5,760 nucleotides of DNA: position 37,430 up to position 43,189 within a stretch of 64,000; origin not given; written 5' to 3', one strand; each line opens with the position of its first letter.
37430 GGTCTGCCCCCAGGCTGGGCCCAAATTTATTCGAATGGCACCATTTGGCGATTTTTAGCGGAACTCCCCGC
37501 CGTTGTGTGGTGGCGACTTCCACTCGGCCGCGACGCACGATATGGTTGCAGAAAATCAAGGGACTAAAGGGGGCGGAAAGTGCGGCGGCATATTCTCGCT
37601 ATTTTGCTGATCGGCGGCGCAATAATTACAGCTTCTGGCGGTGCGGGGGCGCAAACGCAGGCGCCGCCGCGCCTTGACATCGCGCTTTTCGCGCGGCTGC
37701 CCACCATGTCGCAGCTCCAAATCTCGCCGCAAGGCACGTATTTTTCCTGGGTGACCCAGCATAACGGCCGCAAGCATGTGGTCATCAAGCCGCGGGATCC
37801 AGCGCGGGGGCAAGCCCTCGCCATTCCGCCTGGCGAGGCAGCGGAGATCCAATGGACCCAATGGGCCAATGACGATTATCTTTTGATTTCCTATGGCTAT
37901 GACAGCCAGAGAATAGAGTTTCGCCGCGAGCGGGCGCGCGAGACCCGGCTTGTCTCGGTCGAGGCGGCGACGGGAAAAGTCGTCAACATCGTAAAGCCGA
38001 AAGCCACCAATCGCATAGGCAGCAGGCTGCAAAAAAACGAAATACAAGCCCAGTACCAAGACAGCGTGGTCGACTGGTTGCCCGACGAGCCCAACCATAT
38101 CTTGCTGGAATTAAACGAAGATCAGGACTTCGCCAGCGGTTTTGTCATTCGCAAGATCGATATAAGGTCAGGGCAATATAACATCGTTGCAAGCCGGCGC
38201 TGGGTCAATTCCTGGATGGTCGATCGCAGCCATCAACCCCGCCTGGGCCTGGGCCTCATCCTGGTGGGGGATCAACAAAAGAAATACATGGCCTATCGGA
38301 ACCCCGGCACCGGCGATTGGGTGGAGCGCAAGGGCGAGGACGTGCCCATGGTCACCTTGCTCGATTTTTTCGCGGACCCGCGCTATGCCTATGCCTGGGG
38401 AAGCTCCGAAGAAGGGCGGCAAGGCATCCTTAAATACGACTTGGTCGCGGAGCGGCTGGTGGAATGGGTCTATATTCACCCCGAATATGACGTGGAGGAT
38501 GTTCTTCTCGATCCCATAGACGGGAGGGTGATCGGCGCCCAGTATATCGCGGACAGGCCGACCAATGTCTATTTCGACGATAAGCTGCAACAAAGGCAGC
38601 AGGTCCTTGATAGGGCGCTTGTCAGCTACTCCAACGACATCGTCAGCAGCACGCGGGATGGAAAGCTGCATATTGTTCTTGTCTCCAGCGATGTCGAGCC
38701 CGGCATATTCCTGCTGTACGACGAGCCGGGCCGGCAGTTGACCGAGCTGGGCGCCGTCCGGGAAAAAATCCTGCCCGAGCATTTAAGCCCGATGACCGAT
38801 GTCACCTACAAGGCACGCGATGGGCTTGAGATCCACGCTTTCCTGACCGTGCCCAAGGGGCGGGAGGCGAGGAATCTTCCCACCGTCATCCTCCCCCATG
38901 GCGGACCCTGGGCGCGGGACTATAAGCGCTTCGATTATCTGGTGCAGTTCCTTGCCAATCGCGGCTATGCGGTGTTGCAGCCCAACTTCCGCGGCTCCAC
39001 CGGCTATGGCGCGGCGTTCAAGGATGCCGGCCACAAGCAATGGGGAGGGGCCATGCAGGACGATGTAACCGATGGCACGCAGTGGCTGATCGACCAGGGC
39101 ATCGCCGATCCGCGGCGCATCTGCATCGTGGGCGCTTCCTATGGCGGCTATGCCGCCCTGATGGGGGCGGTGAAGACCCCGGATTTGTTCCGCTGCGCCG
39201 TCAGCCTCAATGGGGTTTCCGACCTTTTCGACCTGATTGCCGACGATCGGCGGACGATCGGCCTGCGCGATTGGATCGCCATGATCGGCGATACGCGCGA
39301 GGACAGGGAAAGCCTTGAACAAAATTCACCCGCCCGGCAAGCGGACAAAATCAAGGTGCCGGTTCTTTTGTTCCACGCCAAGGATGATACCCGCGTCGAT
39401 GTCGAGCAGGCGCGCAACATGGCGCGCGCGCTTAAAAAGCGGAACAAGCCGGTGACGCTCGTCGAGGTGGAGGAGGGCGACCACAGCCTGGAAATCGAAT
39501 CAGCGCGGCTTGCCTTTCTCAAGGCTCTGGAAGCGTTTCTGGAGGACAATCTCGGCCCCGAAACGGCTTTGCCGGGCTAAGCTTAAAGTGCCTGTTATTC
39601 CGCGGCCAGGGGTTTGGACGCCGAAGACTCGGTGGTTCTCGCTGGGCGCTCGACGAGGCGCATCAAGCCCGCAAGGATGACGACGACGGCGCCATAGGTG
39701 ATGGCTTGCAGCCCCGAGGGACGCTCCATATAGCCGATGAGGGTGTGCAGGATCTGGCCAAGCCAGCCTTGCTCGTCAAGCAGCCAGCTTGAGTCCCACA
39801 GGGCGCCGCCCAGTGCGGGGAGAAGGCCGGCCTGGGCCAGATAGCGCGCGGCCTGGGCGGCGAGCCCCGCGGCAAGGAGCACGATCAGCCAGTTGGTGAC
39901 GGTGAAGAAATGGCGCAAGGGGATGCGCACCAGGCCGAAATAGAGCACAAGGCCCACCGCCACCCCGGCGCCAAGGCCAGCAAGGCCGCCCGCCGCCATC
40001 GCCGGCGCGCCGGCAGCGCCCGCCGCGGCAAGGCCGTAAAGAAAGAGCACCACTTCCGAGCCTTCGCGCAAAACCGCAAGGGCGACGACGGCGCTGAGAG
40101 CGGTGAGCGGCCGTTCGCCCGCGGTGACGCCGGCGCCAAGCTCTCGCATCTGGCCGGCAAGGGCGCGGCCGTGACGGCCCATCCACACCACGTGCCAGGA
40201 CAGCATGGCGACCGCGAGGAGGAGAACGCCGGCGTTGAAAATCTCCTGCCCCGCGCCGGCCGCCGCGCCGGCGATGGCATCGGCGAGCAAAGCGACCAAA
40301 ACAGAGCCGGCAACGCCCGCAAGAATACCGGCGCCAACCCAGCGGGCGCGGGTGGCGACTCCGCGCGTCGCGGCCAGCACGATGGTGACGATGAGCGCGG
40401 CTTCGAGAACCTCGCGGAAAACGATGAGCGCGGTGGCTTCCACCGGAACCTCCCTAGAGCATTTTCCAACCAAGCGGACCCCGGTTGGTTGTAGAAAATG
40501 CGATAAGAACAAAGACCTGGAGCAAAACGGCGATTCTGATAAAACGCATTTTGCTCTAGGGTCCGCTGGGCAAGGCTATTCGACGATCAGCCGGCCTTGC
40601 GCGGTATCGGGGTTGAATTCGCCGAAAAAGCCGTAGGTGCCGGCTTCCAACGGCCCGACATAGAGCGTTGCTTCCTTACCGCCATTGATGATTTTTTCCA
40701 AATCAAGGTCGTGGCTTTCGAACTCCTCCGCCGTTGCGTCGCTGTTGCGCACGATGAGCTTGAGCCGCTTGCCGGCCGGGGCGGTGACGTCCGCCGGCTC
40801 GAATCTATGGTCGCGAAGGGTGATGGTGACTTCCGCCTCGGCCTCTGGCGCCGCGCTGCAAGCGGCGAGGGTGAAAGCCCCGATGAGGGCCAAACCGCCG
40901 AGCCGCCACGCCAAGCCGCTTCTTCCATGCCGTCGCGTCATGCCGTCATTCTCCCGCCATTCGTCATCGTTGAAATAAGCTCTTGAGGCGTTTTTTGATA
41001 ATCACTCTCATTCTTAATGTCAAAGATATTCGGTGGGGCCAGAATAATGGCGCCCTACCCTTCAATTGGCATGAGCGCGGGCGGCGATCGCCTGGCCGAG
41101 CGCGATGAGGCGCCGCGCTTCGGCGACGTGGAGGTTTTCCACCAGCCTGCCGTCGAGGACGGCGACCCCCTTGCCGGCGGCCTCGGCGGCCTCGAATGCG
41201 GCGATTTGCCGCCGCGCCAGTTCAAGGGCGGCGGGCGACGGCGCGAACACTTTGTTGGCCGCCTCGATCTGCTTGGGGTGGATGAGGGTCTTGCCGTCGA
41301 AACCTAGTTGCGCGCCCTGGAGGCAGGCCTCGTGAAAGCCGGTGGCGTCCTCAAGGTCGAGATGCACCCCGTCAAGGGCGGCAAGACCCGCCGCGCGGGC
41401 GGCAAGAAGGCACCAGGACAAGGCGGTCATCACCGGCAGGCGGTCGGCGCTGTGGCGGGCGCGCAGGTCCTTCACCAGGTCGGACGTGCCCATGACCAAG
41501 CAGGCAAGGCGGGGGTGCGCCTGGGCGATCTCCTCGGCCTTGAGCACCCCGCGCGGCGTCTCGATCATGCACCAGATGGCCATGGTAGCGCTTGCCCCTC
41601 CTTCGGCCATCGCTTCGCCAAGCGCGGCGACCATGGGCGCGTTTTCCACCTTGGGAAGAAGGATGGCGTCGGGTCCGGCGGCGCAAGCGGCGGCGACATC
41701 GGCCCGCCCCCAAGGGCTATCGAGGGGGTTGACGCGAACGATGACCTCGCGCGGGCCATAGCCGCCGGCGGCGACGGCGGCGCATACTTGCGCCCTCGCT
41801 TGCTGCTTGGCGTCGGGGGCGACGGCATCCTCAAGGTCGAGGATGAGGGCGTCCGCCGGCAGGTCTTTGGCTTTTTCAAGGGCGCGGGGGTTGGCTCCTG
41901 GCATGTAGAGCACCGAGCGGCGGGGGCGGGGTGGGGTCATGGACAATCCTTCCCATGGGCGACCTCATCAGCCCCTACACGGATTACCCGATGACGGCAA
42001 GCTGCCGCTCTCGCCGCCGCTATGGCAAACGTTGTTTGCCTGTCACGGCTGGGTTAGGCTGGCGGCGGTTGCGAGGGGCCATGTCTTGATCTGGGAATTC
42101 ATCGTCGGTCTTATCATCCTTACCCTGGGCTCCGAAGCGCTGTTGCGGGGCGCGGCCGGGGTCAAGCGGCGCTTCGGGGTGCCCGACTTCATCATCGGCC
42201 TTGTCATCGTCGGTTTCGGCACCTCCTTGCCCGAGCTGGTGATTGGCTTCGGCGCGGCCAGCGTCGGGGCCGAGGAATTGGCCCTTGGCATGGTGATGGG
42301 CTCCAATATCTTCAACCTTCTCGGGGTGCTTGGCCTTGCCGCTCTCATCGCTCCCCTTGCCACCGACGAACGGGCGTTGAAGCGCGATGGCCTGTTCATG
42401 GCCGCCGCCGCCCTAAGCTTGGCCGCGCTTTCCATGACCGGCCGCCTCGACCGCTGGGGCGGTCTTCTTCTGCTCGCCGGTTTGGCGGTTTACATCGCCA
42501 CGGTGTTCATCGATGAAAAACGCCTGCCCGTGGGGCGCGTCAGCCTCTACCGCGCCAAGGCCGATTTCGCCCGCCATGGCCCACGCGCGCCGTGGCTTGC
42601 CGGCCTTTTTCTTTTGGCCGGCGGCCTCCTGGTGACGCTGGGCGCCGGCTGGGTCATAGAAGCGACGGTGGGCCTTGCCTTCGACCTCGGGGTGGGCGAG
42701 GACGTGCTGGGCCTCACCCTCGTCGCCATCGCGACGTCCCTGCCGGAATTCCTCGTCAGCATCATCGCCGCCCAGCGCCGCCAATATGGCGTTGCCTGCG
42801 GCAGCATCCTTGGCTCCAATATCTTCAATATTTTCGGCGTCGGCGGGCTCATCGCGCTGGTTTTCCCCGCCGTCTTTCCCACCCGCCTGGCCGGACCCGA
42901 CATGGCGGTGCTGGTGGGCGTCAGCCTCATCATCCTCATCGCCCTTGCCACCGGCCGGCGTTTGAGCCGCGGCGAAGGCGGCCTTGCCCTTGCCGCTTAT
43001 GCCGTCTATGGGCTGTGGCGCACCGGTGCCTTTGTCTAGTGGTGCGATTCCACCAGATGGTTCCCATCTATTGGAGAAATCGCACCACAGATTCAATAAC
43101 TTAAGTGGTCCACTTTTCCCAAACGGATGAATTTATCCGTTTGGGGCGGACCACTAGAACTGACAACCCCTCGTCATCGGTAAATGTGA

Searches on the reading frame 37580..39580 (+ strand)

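Call 66: search_protein_families(library=pfam, proteins=[window:37580-39580:+], max_evalue=0.001)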
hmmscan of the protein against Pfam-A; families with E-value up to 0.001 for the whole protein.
window:37580-39580:+ (666 aa): 10 families
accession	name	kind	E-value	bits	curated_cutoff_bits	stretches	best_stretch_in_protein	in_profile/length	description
PF00326.27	Peptidase_S9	-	1.4e-47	162.4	22.6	1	451-659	3-211/213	Prolyl oligopeptidase family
PF02129.25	Peptidase_S15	-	9.2e-16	58.7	23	1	414-551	1-134/262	X-Pro dipeptidyl-peptidase (S15 family)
PF20434.5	BD-FAE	-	7.4e-15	55.5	26.8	1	425-618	6-215/215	BD-FAE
PF12146.15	Hydrolase_4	-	7.8e-11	42.2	27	1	586-640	185-237/239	Serine aminopeptidase, S33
PF00561.26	Abhydrolase_1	-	1e-10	42.2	25.8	1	434-559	1-116/245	alpha/beta hydrolase fold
PF01738.24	DLH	-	3e-10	40.5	21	1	447-640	26-191/217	Dienelactone hydrolase family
PF12697.13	Abhydrolase_6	-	7.9e-10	40.2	26.3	1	436-641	1-210/217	Alpha/beta hydrolase family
PF00756.26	Esterase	-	3.4e-07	30.7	22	1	417-604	7-195/251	Putative esterase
PF02230.22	Abhydrolase_2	-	5.3e-06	26.9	23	0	591-640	155-204/217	Phospholipase/Carboxylesterase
PF07859.19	Abhydrolase_3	-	2.6e-05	24.5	25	1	492-636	48-207/210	alpha/beta hydrolase fold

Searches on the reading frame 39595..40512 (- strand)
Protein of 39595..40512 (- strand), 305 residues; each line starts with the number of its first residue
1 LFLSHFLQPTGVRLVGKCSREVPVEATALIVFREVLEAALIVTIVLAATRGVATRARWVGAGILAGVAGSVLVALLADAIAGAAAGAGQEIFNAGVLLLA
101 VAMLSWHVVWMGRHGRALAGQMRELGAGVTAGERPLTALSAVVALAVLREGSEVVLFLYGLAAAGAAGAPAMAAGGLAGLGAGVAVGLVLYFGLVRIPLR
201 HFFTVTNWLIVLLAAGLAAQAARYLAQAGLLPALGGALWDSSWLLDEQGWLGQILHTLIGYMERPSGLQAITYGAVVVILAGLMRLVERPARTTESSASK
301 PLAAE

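Call 66: search_protein_families(library=pfam, proteins=[window:39595-40512:-], max_evalue=0.001)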
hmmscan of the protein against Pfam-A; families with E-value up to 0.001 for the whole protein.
window:39595-40512:- (305 aa): 1 family
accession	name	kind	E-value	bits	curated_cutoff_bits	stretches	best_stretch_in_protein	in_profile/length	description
PF03239.20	FTR1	-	3.7e-36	125.3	25.3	1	27-283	4-274/284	Iron permease FTR1 family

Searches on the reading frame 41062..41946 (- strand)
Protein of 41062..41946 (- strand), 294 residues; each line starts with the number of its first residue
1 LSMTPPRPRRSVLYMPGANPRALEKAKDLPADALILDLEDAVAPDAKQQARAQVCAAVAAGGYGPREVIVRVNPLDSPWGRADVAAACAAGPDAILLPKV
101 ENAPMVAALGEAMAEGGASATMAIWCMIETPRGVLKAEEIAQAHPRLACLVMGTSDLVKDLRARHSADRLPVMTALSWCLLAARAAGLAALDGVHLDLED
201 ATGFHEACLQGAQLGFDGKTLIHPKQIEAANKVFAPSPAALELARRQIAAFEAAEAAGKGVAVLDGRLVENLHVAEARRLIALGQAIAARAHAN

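Call 66: search_protein_families(library=pfam, proteins=[window:41062-41946:-], max_evalue=0.001)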
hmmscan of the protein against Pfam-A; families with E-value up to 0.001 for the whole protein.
window:41062-41946:- (294 aa): 2 families
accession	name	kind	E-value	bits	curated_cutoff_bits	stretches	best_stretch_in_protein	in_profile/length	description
PF03328.21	HpcH_HpaI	-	9.3e-53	179.2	25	1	10-224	1-221/221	HpcH/HpaI aldolase/citrate lyase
PF15617.12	C-C_Bond_Lyase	-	7.1e-07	29.1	28.4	1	12-248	10-282/320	C-C_Bond_Lyase of the TIM-Barrel fold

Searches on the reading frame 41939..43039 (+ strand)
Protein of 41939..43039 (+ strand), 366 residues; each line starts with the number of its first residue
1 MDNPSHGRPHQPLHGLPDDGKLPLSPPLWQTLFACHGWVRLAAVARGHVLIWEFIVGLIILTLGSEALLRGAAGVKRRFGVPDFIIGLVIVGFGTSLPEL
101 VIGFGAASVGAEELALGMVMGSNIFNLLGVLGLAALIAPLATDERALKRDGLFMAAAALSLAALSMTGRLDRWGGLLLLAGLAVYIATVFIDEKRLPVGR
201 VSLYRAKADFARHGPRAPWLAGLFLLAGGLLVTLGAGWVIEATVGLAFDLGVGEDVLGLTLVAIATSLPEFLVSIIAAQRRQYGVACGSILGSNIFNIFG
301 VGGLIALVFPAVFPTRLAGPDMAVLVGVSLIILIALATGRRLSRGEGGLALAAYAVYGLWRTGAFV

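Call 66: search_protein_families(library=pfam, proteins=[window:41939-43039:+], max_evalue=0.001)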
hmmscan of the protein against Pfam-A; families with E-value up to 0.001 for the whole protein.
window:41939-43039:+ (366 aa): 1 family
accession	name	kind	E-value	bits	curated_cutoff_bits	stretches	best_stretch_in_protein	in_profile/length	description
PF01699.29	Na_Ca_ex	-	4.7e-51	173.2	24.9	2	51-190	3-150/151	Sodium/calcium exchanger protein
